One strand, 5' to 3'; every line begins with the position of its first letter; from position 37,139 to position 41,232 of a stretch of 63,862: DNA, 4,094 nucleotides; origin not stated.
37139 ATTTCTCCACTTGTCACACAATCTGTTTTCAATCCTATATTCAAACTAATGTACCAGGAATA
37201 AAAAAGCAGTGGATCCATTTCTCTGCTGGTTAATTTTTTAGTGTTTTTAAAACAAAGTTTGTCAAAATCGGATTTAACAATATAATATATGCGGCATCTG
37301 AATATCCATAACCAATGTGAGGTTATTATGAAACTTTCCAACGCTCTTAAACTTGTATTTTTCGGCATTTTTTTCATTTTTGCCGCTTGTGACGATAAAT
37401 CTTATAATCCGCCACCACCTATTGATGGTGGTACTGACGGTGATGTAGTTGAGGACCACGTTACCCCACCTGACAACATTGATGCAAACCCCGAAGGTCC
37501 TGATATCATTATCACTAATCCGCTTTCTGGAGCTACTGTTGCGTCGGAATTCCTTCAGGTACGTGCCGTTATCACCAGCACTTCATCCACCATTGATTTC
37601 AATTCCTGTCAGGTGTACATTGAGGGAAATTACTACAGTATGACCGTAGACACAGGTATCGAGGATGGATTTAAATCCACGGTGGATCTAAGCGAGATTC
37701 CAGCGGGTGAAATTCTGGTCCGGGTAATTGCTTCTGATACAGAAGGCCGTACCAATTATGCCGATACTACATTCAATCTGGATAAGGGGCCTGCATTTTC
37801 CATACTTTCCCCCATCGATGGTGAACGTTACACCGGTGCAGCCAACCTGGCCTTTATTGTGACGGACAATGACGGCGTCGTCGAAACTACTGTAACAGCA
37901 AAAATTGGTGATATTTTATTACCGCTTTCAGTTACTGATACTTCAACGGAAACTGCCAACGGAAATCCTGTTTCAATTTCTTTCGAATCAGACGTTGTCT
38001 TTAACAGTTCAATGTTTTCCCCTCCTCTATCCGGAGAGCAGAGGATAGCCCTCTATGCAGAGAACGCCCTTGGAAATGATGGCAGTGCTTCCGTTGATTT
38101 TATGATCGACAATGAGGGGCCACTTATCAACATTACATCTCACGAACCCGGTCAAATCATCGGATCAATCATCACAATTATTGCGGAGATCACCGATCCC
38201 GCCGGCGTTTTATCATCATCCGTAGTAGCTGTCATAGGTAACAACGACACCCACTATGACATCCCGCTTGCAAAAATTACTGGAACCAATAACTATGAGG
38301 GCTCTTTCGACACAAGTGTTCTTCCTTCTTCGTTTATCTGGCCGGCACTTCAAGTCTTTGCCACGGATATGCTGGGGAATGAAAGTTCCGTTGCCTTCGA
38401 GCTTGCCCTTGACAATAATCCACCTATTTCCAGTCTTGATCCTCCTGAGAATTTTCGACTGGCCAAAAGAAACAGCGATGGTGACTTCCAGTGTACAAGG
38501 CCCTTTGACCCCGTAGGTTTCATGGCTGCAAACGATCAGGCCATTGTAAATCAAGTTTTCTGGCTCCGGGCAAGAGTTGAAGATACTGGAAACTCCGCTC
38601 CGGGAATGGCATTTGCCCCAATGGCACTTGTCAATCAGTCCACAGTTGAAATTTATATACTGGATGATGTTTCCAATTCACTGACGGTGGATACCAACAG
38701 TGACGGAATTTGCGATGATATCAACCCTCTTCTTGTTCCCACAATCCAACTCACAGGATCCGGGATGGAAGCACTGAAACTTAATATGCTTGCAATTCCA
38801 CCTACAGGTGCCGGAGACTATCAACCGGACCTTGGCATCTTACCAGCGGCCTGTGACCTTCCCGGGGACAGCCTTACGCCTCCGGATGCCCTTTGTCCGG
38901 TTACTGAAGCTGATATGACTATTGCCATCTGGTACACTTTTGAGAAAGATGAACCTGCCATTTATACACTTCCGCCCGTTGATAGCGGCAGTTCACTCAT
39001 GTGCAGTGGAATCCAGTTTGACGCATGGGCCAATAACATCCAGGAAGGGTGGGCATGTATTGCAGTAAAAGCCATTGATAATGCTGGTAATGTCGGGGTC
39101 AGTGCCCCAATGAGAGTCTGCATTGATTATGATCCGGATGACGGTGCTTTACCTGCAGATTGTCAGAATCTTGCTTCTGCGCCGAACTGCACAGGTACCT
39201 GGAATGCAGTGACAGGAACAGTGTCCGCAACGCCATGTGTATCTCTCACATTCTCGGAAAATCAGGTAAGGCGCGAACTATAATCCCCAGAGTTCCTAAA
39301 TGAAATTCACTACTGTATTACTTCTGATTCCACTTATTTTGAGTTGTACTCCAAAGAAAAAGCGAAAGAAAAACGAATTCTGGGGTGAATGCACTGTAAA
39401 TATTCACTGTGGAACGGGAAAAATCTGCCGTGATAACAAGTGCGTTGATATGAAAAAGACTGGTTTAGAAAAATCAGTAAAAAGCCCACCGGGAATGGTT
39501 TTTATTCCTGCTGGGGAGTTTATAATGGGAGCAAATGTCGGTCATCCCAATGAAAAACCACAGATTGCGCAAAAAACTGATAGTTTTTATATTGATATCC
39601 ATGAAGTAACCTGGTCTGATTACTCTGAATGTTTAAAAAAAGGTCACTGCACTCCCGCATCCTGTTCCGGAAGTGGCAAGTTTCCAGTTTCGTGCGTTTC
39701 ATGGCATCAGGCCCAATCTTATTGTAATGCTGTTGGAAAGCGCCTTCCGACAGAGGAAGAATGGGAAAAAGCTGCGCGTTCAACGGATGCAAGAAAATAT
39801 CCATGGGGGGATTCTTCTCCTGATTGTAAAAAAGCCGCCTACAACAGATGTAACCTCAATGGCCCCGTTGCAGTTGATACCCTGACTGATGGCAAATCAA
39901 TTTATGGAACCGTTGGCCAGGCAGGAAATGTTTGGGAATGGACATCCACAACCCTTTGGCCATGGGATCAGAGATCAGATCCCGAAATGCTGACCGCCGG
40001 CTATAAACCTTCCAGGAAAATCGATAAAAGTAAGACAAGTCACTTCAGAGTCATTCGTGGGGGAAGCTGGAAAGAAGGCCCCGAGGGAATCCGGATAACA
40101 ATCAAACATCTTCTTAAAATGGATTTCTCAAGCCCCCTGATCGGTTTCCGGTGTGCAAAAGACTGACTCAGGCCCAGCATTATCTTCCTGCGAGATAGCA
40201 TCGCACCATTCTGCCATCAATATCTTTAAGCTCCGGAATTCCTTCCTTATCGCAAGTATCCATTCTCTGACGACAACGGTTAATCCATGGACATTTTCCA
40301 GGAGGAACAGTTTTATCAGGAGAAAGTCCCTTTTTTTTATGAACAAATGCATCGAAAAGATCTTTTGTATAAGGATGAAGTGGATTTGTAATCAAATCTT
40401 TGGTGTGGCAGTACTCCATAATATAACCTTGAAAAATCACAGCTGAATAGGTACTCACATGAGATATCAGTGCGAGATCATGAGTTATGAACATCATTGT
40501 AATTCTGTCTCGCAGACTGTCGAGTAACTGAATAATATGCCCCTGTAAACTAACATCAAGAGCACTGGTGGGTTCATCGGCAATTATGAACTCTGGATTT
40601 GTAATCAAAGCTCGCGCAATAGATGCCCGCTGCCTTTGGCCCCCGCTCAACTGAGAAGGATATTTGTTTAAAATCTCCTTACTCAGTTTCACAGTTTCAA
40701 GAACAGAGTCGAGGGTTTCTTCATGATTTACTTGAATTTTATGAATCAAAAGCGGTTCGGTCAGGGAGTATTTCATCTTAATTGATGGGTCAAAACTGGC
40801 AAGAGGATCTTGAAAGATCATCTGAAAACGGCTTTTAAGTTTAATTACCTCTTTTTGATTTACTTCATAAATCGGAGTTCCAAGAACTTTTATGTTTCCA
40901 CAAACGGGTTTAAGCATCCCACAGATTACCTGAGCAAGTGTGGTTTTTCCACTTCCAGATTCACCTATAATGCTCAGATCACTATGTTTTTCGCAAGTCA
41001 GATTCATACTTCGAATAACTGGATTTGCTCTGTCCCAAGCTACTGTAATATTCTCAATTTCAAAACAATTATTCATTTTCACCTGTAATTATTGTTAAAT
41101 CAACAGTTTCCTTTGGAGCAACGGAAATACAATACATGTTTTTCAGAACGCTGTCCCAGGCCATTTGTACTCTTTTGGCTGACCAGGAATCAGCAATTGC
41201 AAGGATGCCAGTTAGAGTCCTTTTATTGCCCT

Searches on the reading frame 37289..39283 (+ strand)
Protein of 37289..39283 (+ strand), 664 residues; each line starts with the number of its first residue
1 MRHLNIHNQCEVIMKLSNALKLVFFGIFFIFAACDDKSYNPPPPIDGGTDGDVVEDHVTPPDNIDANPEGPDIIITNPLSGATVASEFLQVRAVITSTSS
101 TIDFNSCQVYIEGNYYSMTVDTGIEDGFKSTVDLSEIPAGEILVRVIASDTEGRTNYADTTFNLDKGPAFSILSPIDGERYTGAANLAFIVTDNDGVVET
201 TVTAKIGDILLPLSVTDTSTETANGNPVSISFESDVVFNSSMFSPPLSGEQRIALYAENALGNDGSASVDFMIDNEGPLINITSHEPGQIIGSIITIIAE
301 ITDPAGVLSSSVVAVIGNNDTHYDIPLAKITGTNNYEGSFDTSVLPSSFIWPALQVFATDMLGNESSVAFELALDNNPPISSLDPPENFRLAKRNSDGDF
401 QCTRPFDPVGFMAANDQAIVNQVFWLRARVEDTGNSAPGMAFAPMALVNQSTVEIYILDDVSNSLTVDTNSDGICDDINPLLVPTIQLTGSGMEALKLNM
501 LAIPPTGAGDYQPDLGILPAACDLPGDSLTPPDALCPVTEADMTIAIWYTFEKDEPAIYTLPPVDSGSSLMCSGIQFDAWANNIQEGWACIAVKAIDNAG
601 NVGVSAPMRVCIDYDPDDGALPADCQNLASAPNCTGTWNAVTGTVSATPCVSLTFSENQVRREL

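Call 10: find_encoding_contigs(protein=window:37289-39283:+, flank=10000, max_places=4)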
Protein window:37289-39283:+ (664 aa): no gene with exactly this product is on record in the collection.

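Call 45: search_protein_families(library=pfam, proteins=[window:37289-39283:+], max_evalue=0.00001)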
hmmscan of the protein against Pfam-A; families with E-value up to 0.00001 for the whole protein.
window:37289-39283:+ (664 aa): 0 families

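Call 79: search_protein_families(library=ncbifam, proteins=[window:37289-39283:+], max_evalue=0.01)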
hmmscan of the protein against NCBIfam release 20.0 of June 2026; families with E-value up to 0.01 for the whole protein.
window:37289-39283:+ (664 aa): 0 families

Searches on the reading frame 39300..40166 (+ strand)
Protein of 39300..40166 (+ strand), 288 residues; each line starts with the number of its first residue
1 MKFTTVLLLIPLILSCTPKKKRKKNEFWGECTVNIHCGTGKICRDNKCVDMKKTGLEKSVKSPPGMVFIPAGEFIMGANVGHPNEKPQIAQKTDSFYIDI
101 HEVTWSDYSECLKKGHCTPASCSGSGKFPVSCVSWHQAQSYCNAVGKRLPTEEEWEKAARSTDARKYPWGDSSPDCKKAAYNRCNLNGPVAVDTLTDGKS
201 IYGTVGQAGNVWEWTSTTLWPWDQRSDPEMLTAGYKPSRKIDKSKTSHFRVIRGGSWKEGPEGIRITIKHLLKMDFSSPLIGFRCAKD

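Call 45: search_protein_families(library=pfam, proteins=[window:39300-40166:+], max_evalue=0.00001)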
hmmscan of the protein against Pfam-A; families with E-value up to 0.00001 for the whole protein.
window:39300-40166:+ (288 aa): 1 family
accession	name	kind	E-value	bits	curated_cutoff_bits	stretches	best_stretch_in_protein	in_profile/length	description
PF03781.23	FGE-sulfatase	-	2.3e-43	149.1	23.3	1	63-287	2-255/255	Sulfatase-modifying factor enzyme 1-like domain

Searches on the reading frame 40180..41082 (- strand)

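Call 14: search_protein_families(library=pfam, proteins=[window:40180-41082:-])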
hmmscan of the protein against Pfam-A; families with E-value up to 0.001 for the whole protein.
window:40180-41082:- (300 aa): 4 families
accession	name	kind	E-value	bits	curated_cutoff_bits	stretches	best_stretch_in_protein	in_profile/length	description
PF00005.33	ABC_tran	-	1.3e-30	107.2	25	1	24-173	2-137/137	ABC transporter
PF08352.17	oligo_HPY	-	9.9e-10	39.1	27.1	1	222-277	1-65/65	Oligopeptide/dipeptide transporter, C-terminal region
PF02463.25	SMC_N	-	3.8e-05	23.7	40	1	37-217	28-213/220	RecF/RecN/SMC N terminal domain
PF13304.12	AAA_21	-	7.2e-05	23.4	27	0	142-207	235-304/304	AAA domain, putative AbiEii toxin, Type IV TA system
